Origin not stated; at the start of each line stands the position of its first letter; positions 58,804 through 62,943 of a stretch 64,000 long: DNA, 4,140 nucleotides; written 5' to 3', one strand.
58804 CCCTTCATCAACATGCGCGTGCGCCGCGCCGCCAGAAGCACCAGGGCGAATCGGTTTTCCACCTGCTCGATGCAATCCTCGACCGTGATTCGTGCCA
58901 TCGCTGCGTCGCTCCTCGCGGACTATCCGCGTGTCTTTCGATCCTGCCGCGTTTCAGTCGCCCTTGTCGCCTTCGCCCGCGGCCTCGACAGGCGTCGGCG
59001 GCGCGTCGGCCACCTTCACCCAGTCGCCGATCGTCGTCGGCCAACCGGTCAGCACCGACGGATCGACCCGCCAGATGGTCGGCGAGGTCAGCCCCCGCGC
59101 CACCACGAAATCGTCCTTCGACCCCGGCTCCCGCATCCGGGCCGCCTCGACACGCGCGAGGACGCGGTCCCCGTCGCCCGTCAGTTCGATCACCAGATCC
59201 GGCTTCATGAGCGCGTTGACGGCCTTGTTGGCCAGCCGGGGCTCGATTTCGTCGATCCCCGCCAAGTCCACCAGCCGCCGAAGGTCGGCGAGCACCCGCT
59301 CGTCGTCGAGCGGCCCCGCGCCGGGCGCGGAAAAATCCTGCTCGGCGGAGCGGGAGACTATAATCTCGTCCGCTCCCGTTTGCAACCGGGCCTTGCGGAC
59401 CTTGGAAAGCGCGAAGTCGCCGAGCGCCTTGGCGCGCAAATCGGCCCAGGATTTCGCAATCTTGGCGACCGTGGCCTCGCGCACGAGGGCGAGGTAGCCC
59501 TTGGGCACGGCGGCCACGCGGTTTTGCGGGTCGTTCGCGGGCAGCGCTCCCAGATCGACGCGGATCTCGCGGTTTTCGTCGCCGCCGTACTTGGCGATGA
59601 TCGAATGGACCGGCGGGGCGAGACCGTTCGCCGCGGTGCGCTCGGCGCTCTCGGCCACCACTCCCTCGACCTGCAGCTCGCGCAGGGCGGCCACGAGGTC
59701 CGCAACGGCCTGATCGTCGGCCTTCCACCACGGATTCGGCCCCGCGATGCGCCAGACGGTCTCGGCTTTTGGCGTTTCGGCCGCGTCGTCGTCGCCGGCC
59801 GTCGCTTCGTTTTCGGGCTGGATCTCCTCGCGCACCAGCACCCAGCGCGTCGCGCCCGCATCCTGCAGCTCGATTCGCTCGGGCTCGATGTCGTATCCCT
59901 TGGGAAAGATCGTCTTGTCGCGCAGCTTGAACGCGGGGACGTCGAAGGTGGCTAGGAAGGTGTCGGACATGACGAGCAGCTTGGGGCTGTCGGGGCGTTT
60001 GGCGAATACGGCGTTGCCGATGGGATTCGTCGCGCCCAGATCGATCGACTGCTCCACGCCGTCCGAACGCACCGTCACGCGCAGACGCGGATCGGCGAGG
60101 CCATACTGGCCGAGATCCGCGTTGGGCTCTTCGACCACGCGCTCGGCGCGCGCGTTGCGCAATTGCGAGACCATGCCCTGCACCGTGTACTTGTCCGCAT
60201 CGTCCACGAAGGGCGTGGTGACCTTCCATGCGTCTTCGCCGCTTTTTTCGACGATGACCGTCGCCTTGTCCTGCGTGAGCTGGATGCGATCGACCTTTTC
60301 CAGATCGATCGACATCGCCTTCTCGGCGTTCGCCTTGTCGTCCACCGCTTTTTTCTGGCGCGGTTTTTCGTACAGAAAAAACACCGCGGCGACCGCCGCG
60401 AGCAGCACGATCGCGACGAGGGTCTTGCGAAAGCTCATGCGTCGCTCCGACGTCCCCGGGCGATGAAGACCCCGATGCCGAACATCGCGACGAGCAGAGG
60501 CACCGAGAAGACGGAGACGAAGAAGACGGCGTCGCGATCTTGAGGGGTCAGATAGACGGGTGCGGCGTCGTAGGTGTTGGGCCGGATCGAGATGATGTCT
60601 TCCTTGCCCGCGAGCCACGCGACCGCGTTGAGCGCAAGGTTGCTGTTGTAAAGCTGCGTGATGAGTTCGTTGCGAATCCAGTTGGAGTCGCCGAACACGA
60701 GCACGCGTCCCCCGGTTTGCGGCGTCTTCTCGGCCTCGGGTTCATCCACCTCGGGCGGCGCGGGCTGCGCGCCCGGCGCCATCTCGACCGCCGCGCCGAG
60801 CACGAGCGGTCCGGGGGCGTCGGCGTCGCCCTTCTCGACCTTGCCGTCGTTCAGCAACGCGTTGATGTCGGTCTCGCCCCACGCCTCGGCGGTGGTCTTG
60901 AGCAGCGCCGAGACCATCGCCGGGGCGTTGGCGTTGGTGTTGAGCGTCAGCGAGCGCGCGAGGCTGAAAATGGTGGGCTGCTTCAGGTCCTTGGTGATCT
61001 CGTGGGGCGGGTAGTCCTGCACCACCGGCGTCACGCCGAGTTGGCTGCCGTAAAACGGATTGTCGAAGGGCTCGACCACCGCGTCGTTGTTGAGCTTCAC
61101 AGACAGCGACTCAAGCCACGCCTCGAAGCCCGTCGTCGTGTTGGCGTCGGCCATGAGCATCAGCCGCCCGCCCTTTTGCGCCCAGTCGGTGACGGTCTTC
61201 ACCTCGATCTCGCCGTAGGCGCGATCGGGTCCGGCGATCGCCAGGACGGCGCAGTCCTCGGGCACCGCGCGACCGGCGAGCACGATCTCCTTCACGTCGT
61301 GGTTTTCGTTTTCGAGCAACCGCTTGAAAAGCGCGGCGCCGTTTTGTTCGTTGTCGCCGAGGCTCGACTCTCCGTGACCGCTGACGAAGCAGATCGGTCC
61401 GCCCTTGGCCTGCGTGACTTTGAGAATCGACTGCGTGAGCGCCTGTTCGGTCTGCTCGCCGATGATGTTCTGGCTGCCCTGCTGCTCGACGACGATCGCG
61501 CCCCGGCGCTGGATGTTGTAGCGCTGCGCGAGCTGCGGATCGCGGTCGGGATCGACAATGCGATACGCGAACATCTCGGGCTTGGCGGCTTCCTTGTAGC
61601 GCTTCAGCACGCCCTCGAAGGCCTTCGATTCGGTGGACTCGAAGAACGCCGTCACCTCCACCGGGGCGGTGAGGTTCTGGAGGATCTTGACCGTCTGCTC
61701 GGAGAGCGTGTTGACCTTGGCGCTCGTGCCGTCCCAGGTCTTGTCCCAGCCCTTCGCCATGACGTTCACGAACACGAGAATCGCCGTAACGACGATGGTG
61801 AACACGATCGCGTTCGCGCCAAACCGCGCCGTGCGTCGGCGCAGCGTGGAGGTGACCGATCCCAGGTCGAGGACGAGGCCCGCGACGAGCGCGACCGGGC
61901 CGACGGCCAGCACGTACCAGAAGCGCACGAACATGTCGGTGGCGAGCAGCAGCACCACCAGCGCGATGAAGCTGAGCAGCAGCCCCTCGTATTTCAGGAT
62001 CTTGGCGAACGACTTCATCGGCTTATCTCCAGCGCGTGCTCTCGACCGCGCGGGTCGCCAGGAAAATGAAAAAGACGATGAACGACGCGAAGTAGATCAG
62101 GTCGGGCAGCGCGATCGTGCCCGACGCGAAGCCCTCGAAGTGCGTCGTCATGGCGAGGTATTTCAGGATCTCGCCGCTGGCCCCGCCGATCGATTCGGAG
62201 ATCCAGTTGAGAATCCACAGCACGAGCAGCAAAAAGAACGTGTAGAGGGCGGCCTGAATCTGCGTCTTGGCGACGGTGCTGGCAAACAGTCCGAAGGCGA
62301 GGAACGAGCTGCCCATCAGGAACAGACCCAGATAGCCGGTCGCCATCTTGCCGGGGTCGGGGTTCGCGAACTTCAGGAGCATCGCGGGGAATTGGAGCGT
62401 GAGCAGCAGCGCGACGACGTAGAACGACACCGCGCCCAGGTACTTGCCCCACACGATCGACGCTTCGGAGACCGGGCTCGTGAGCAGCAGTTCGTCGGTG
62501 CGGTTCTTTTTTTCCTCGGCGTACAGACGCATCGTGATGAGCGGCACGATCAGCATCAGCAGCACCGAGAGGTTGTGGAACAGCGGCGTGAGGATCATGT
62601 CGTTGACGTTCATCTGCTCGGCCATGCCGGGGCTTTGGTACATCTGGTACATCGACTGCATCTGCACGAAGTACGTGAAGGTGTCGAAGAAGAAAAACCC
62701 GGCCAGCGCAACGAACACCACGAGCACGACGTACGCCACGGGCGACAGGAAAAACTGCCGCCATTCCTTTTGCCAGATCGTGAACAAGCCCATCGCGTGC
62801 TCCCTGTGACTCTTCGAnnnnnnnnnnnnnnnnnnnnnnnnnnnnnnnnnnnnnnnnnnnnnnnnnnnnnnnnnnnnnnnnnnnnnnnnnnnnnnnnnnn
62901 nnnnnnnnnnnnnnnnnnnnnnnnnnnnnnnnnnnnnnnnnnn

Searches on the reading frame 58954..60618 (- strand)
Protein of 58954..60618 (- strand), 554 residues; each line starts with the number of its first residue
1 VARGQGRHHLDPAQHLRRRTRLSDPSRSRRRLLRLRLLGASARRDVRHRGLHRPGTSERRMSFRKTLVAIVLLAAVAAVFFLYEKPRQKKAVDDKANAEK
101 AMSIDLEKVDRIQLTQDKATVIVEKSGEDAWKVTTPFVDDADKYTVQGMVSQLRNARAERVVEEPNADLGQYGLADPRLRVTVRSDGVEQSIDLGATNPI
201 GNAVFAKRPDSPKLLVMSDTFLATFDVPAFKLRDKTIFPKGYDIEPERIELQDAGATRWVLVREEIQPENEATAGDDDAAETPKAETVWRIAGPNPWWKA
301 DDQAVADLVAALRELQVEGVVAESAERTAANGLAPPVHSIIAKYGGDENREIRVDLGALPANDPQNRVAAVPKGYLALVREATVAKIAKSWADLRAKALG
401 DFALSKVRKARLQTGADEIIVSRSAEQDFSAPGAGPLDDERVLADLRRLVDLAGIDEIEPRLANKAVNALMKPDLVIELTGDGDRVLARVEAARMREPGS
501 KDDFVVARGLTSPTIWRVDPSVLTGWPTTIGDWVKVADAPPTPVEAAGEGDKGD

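Call 17: search_protein_families(library=pfam, proteins=[window:58954-60618:-], max_evalue=0.0001)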
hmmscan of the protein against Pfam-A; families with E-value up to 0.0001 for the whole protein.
window:58954-60618:- (554 aa): 1 family
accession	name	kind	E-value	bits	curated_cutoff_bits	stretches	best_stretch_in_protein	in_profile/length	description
PF14238.11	DUF4340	-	1.9e-27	97.1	25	1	131-335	1-182/183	Domain of unknown function (DUF4340)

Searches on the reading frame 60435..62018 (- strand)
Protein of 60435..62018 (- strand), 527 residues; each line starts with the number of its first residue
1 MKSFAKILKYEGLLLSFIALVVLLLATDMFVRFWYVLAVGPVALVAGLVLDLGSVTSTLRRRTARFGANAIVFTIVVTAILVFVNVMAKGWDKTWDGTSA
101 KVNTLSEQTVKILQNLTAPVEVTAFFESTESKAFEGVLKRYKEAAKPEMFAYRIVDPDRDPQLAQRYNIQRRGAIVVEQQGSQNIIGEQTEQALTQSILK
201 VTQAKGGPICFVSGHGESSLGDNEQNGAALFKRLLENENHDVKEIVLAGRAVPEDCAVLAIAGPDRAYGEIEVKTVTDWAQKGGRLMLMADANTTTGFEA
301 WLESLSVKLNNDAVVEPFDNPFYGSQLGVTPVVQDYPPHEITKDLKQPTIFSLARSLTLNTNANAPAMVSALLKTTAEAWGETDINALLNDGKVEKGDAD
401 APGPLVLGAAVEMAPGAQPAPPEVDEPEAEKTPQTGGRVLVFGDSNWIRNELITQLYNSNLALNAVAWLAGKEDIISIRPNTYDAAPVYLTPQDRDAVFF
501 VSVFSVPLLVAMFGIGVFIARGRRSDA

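Call 17: search_protein_families(library=pfam, proteins=[window:60435-62018:-], max_evalue=0.0001)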
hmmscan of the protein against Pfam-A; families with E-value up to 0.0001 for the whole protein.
window:60435-62018:- (527 aa): 3 families
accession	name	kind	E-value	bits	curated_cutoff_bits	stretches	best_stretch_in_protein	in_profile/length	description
PF09822.16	ABC_transp_aux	-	3e-25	89.5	34.7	1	209-464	4-287/288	ABC-type uncharacterized transport system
PF23357.1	DUF7088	-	8.6e-10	39.2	27.8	1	101-182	3-93/105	Domain of unknown function (DUF7088)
PF14258.12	DUF4350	-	4.1e-09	37.4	30.4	1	223-464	4-179/181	Domain of unknown function (DUF4350)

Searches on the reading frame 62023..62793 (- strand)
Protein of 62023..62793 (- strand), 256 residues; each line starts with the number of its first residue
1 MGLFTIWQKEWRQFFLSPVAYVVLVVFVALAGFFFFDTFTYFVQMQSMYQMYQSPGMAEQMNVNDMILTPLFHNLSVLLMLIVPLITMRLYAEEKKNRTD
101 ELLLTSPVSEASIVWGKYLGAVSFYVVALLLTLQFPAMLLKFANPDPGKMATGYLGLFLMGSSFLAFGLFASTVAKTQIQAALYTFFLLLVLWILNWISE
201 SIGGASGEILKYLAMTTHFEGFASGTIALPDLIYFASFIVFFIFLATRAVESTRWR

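Call 17: search_protein_families(library=pfam, proteins=[window:62023-62793:-], max_evalue=0.0001)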
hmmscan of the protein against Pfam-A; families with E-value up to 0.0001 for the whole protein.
window:62023-62793:- (256 aa): 4 families
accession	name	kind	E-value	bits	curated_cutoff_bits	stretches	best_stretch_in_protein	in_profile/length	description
PF12679.13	ABC2_membrane_2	-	1.1e-14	54.9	27.2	1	5-199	2-202/283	ABC-2 family transporter protein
PF12698.13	ABC2_membrane_3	-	2.9e-10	40.2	31.6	1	49-246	145-345/347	ABC-2 family transporter protein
PF13346.12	ABC2_membrane_5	-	7.2e-07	29.4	25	1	76-217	40-167/205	ABC-2 family transporter protein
PF01061.29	ABC2_membrane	-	1.5e-05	25.1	26.9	1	3-195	3-176/211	ABC-2 type transporter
